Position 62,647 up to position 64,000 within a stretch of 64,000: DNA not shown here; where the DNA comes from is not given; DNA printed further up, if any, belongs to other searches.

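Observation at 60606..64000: Head-to-tail array of at least four diverged SGNH-hydrolase paralogues starting right after ssrA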

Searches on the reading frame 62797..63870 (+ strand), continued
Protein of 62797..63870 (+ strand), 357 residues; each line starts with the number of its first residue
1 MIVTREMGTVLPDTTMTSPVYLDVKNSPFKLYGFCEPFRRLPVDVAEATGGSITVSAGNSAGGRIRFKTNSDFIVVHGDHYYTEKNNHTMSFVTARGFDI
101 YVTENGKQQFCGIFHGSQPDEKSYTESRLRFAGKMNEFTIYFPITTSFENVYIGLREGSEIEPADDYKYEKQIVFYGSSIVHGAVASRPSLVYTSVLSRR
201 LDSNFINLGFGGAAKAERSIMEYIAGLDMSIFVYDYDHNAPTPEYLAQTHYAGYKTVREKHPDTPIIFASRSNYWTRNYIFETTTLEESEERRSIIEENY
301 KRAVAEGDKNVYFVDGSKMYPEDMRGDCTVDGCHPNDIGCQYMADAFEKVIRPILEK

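Call 25: search_protein_families(library=pfam, proteins=[L001:10658-11161:+, L001:11227-12234:-, L001:12343-13770:-, L003:9386-9892:+, L003:6080-9154:-, L003:12652-13239:+, L003:13236-13805:+, L003:14297-16882:+, L002:3815-4330:+, L002:7100-7687:+], max_evalue=0.001)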
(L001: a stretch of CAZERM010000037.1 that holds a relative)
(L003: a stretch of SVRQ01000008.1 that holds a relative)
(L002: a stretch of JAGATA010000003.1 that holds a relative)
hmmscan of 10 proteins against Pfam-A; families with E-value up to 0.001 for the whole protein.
L001:10658-11161:+ (167 aa): 2 families
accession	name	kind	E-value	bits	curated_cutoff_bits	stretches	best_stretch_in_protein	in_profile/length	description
PF03449.20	GreA_GreB_N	-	1e-18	67.7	24.5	1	5-73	3-71/71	Transcription elongation factor, N-terminal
PF01272.25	GreA_GreB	-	4e-16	59.2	26.9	1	80-154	3-76/77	Transcription elongation factor, GreA/GreB, C-term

L001:11227-12234:- (335 aa): 6 families
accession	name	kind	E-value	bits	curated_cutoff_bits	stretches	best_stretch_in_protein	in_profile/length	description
PF07479.19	NAD_Gly3P_dh_C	-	6.5e-58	195.4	25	1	182-322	1-141/142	NAD-dependent glycerol-3-phosphate dehydrogenase C-terminus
PF01210.29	NAD_Gly3P_dh_N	-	2.2e-45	154.9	23.1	1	3-162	2-157/158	NAD-dependent glycerol-3-phosphate dehydrogenase N-terminus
PF20618.3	GPD_NAD_C_bact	-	3.9e-22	79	27.6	1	242-308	1-66/66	Bacterial GPD, NAD-dependent C-terminal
PF03807.23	F420_oxidored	-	5.3e-07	30.6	21.6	1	3-103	2-92/94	NADP oxidoreductase coenzyme F420-dependent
PF03446.21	NAD_binding_2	-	2.8e-06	27.9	21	1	2-99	1-89/161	NAD binding domain of 6-phosphogluconate dehydrogenase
PF10727.15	Rossmann-like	-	0.0002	21.6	23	1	2-83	16-86/131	Rossmann-like domain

L001:12343-13770:- (475 aa): 1 family
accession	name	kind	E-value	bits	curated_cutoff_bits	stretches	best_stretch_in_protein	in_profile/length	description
PF01268.25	FTHFS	-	4.7e-238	791.4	27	1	1-475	82-556/556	Formate--tetrahydrofolate ligase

L003:9386-9892:+ (168 aa): 1 family
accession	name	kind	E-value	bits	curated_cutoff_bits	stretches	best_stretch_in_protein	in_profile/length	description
PF00828.25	Ribosomal_L27A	-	1.4e-16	61.1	21.5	1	97-165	2-72/72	Ribosomal proteins 50S-L15, 50S-L18e, 60S-L27A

L003:6080-9154:- (1024 aa): 1 family
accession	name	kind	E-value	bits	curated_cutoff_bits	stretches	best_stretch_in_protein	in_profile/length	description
PF17132.9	Glyco_hydro_106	-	7.7e-10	38.3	29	1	252-580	314-637/743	alpha-L-rhamnosidase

L003:12652-13239:+ (195 aa): 0 families

L003:13236-13805:+ (189 aa): 0 families

L003:14297-16882:+ (861 aa): 1 family
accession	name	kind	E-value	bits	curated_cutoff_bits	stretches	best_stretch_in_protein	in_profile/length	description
PF05569.17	Peptidase_M56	-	1.1e-49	169.6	31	1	7-296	2-294/296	BlaR1 peptidase M56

L002:3815-4330:+ (171 aa): 1 family
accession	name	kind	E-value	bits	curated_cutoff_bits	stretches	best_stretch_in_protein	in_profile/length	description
PF00828.25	Ribosomal_L27A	-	4.5e-17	62.7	21.5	1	100-168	2-72/72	Ribosomal proteins 50S-L15, 50S-L18e, 60S-L27A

L002:7100-7687:+ (195 aa): 0 families

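Call 32: list_cluster_members(proteins=[P0001, P0003, P0010, P0015])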
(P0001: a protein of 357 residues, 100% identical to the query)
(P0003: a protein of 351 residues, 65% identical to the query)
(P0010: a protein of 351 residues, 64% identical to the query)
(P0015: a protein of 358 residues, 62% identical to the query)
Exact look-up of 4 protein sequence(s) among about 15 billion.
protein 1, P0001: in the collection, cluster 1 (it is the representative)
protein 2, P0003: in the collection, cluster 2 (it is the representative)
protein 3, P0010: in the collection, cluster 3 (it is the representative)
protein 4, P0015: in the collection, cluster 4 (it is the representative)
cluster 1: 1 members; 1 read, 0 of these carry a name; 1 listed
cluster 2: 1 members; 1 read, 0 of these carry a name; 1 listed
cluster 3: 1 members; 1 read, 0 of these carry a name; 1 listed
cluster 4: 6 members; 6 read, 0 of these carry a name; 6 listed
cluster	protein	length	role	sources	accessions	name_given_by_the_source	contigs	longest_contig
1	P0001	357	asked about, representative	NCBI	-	-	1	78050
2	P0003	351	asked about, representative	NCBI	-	-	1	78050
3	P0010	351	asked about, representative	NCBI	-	-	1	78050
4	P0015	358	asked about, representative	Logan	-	-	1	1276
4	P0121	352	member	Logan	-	-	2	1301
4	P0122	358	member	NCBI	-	-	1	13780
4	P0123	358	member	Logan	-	-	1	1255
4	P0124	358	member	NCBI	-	-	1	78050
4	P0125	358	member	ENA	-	-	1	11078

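Call 34: find_encoding_contigs(protein=P0002, flank=10000, max_places=4)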
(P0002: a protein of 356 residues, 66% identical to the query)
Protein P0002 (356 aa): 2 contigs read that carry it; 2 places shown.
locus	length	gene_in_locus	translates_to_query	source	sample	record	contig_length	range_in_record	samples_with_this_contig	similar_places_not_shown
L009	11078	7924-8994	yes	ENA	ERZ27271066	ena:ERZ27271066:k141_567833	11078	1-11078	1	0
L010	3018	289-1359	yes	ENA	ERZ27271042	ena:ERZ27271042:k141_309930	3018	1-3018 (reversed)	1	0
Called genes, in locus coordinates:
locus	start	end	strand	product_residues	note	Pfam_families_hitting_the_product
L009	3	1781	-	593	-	?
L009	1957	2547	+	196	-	PF04055:Radical_SAM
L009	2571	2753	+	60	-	PF20076:DUF6472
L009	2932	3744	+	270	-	PF00497:SBP_bac_3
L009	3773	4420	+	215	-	PF00528:BPD_transp_1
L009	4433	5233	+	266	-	PF02463:SMC_N (faint), PF00005:ABC_tran, PF13304:AAA_21 (faint)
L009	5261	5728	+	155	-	PF02681:DUF212, PF01569:PAP2 (faint)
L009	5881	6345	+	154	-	PF01668:SmpB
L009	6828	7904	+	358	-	PF14607:GxDLY, PF13472:Lipase_GDSL_2 (faint), PF14606:Lipase_GDSL_3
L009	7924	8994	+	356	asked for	PF14607:GxDLY, PF13472:Lipase_GDSL_2, PF14606:Lipase_GDSL_3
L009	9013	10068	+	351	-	PF14607:GxDLY, PF13472:Lipase_GDSL_2 (faint), PF14606:Lipase_GDSL_3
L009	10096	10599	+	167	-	PF03449:GreA_GreB_N, PF01272:GreA_GreB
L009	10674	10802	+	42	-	-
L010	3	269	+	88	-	?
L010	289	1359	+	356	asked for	PF14607:GxDLY, PF13472:Lipase_GDSL_2, PF14606:Lipase_GDSL_3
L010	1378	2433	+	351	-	PF14607:GxDLY, PF13472:Lipase_GDSL_2 (faint), PF14606:Lipase_GDSL_3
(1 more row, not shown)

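Call 37: find_encoding_contigs(protein=P0025, flank=8000, max_places=2)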
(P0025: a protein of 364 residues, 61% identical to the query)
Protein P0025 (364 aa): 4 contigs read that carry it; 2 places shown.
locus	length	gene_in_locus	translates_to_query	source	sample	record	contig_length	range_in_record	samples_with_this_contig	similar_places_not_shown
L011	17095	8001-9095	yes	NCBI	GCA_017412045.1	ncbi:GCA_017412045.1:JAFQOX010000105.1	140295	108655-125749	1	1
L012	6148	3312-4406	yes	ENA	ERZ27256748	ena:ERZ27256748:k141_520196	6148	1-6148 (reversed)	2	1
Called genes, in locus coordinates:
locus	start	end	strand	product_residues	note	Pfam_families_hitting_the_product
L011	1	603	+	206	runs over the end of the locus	PF01930:Cas_Cas4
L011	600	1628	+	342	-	PF01867:Cas_Cas1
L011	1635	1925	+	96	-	PF09827:CRISPR_Cas2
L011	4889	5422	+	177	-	PF04229:GrpB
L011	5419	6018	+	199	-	PF04199:Cyclase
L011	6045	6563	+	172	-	-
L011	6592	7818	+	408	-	PF07804:HipA_C (weak)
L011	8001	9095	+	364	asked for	PF14607:GxDLY, PF14606:Lipase_GDSL_3, PF13472:Lipase_GDSL_2 (weak)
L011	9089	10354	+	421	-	PF13306:LRR_5, PF13855:LRR_8 (faint), PF13306:LRR_5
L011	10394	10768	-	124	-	PF04237:YjbR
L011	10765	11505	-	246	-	PF00149:Metallophos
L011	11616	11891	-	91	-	-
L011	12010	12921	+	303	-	PF03881:Fructosamin_kin, PF01636:APH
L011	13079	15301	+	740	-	PF13676:TIR_2, PF13306:LRR_5, PF13855:LRR_8 (faint), PF13306:LRR_5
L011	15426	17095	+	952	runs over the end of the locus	PF13306:LRR_5, PF13569:DUF4132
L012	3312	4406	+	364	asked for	PF14607:GxDLY, PF14606:Lipase_GDSL_3, PF13472:Lipase_GDSL_2 (weak)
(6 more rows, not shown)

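Call 38: find_encoding_contigs(protein=P0055, flank=8000, max_places=2)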
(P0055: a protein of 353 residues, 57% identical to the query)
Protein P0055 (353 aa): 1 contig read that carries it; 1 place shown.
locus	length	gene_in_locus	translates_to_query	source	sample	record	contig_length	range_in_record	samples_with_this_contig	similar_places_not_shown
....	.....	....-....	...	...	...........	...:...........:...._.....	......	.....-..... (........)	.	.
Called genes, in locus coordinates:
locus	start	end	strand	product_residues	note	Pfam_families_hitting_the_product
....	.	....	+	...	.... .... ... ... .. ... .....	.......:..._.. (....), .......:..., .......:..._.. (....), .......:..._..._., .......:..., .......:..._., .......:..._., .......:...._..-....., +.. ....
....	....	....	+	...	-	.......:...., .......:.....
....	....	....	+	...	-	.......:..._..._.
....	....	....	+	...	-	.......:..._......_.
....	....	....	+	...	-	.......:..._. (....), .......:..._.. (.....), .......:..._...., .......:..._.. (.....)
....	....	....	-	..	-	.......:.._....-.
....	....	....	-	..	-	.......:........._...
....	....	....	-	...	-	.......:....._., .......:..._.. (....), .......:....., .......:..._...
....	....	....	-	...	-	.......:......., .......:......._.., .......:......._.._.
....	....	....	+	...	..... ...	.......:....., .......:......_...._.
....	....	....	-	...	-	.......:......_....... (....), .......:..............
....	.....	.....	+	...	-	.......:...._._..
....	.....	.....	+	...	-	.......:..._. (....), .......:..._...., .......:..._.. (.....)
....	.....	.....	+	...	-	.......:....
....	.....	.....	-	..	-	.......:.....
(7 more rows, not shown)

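Call 39: find_encoding_contigs(protein=P0099, flank=8000, max_places=2)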
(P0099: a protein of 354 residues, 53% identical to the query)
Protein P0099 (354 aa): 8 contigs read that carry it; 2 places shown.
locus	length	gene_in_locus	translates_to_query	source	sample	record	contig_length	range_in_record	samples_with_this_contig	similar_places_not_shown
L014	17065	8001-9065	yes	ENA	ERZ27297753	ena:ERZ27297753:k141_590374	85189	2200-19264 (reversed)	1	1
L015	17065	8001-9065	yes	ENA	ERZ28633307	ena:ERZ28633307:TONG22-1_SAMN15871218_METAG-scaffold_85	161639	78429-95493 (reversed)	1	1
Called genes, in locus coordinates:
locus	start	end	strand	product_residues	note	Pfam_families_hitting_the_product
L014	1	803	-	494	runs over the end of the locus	PF00370:FGGY_N, PF02782:FGGY_C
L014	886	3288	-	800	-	PF00488:MutS_V, PF20297:MSSS, PF01713:Smr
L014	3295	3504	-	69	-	-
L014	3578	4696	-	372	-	-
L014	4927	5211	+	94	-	PF07873:YabP (weak)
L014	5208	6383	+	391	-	PF06898:YqfD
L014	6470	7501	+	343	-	PF02562:PhoH, PF13604:AAA_30 (weak), PF13245:AAA_19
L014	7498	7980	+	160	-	PF02130:YbeY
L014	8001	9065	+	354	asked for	PF14607:GxDLY, PF13472:Lipase_GDSL_2 (weak), PF14606:Lipase_GDSL_3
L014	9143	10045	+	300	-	PF00009:GTP_EFTU, PF00071:Ras (faint), PF00350:Dynamin_N (faint), PF01926:MMR_HSR1, PF02421:FeoB_N, PF03193:RsgA_GTPase (faint), PF07650:KH_2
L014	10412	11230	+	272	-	PF11967:RecO_N, PF02565:RecO_C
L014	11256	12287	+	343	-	-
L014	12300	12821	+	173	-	PF14317:YcxB (weak)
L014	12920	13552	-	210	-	PF13472:Lipase_GDSL_2 (weak)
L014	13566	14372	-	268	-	PF01522:Polysacc_deac_1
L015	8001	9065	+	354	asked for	PF14607:GxDLY, PF13472:Lipase_GDSL_2 (weak), PF14606:Lipase_GDSL_3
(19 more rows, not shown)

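Call 48: find_related_loci(query=A3, collection=metagenome_contigs, flank=6000)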
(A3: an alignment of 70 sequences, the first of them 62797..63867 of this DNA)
Query A3 (357 aa) in metagenome_contigs; peptide patterns used: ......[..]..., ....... (x = any residue, [..] = any of these).
446 stretches matched a pattern; 332 encode a relative of the query (tblastn E <= 1e-3); the best 80 are kept; 80 distinct loci.
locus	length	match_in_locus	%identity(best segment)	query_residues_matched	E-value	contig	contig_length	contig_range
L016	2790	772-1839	61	1-357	2e-154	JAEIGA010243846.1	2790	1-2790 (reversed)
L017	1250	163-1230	61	1-357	1e-160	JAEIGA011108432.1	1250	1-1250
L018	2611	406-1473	61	1-357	1e-153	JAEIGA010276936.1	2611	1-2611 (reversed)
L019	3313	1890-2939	56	1-357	4e-137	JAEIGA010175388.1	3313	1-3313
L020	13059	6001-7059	57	1-355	1e-130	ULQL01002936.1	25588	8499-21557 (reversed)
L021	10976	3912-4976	54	1-356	1e-124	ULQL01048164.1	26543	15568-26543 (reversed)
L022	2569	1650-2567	60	1-307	4e-126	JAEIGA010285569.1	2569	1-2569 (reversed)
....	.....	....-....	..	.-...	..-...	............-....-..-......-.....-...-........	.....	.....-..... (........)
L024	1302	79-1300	50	1-357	7e-130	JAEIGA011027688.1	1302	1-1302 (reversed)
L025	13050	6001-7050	51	1-355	2e-118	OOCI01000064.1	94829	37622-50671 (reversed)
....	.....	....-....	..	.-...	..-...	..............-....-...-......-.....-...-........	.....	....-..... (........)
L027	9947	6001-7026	50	1-347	8e-114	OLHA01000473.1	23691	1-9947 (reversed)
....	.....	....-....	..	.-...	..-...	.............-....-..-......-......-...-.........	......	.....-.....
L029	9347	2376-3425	50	1-357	6e-113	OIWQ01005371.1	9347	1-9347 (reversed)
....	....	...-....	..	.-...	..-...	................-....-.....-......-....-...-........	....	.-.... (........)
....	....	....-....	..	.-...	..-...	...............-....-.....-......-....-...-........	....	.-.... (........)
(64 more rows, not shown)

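Call 50: predict_structure(alignment_id=A3)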
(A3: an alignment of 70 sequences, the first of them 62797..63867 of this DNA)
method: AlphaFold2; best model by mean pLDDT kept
length: 357 residues; sequences in the alignment: 70
mean_pLDDT: 94.3   pTM: 0.93
mean pLDDT of the five models: 94.3, 94.3, 94.3, 94.0, 93.0
residues with pLDDT >= 90: 306; 70-90: 42; 50-70: 9; < 50: 0
segments of 3 or more residues with pLDDT < 50: none
pLDDT, mean of each block of 10 residues (from residue 1): 97 94 98 97 96 93 98 97 80 91 95 85 92 98 96 99 98 96 91 98 97 91 98 94 95 98 98 80 81 98 98 97 93 93 98 97
secondary structure, 60 per line:
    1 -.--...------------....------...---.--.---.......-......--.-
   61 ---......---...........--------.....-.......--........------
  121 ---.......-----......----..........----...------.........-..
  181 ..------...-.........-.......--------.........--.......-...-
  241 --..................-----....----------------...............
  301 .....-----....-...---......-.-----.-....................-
elements in order: E20-23 E30-32 H43-49 H51-56 E64-69 E73-83 H92-96 E98-104 E107-114 E124-130 E136-141 E146-155 E160-162 E169-177 H179-182 H193-201 E203-209 H218-226 E229-235 H243-260 E266-269 H286-305 E311-314 H322-327 H337-356
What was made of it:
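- On SGNH hydrolase superfamily: AF2 model with pLDDT 94.3 (call 50).
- On Secreted enzyme: It is modelled as an ordered part of the fold with pLDDT 94-98 (call 50).
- The AF2 model has pLDDT 94.3 and pTM 0.93 (call 50). The segment is modelled at pLDDT 94-98 as part of the fold (call 50).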

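Call 52: fold_search(model_id=the predicted structure, library=pdb)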
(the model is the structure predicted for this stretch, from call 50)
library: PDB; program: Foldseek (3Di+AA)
matches with E <= 10: 1703; with E <= 0.001: 57
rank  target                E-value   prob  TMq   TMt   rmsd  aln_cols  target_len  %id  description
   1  4lhs                  9.7e-33  1.00  0.83  0.87   2.6       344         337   30  Crystal structure of a putative GDSL-like lipase (BACOVA_00914) from Bacteroides ovatus ATCC 8483 at 1.40 A resolution (released 2013-08-07)
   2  3skv_A                1.6e-21  1.00  0.76  0.77   4.3       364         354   16  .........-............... SsfX3 from a Tetracycline Biosynthetic Pathway (released 2011-10-05)
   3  3skv_B                3.3e-19  1.00  0.73  0.78   4.0       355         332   17  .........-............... SsfX3 from a Tetracycline Biosynthetic Pathway (released 2011-10-05)
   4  2wab_A                2.8e-13  1.00  0.61  0.66   5.2       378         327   13  Structure of an active site mutant of a family two carbohydrate esterase from Clostridium thermocellum in complex with (released 2009-03-24)
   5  2wao_A                4.1e-13  1.00  0.57  0.63   4.9       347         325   14  Structure of a family two carbohydrate esterase from Clostridium thermocellum in complex with cellohexaose (released 2009-10-06)
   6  2waa                  2.8e-12  1.00  0.57  0.60   6.3       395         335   11  Structure of a family two carbohydrate esterase from Cellvibrio japonicus (released 2009-03-24)
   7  4k3u_B                3.9e-08  1.00  0.34  0.35  13.4       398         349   10  Peptidoglycan O-acetylesterase in action, 30 min (released 2014-09-03)
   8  8gkd_A                7.4e-08  1.00  0.35  0.36  13.2       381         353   10  Crystal structure of the peptidoglycan O-acetylesterase Ape1 (amino acids 41-392) from Campylobacter jejuni (released 2024-03-20)
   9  4k3u_A                1.9e-07  1.00  0.35  0.36  13.0       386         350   10  Peptidoglycan O-acetylesterase in action, 30 min (released 2014-09-03)
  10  3dt6                  8.4e-07  1.00  0.38  0.61   4.6       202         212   17  Crystal Structure of Bovin Brain Platelet Activating Factor Acetylhydrolase Covalently Inhibited by Paraoxon (released 2009-05-12)
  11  1bwr                  9.0e-07  1.00  0.38  0.61   4.4       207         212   17  PROBING THE SUBSTRATE SPECIFICITY OF THE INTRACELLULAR BRAIN PLATELET-ACTIVATING FACTOR ACETYLHYDROLASE (released 1999-05-18)
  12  4h08                  1.4e-06  1.00  0.41  0.70   3.5       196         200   18  Crystal structure of a putative hydrolase (BT3161) from Bacteroides thetaiotaomicron VPI-5482 at 1.80 A resolution (released 2012-10-17)
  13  3dt8                  1.5e-06  1.00  0.39  0.62   4.1       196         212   16  Crystal Structure of Bovin Brain Platelet Activating Factor Acetylhydrolase Covalently Inhibited by Sarin (released 2009-05-12)
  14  6hh9_D                2.2e-06  1.00  0.38  0.37   4.4       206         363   20  Crystal structure of a two-domain esterase (CEX) active on acetylated mannans co-crystallized with mannopentaose (released 2019-09-11)
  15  1bwp                  2.4e-06  1.00  0.39  0.62   3.9       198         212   16  PROBING THE SUBSTRATE SPECIFICITY OF THE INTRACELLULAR BRAIN PLATELET-ACTIVATING FACTOR ACETYLHYDROLASE (released 1999-05-18)
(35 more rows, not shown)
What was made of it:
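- On SGNH hydrolase superfamily: Foldseek matches many solved SGNH esterases, with 57 hits at E <= 0.001 (call 52).
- Closest known: SsfX3. Same: An N-terminal beta-sandwich followed by an SGNH-like catalytic domain, with TM 0.76 (call 52).
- Closest known: CE2 carbohydrate esterases. Same: Both domains superpose, with TM about 0.6 (call 52).
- Closest known: RiCE2/RiCE17 of Roseburia intestinalis. Same: The catalytic domains match at E about 2e-6 (call 52).
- Foldseek gives 4LHS at TM 0.83/0.87, SsfX3 at 0.76 and CE2 esterases at about 0.6 (call 52). CE2 carbohydrate esterases share the same architecture (call 52). CE2 esterases work with a Ser-His dyad (established knowledge; structures in call 52).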
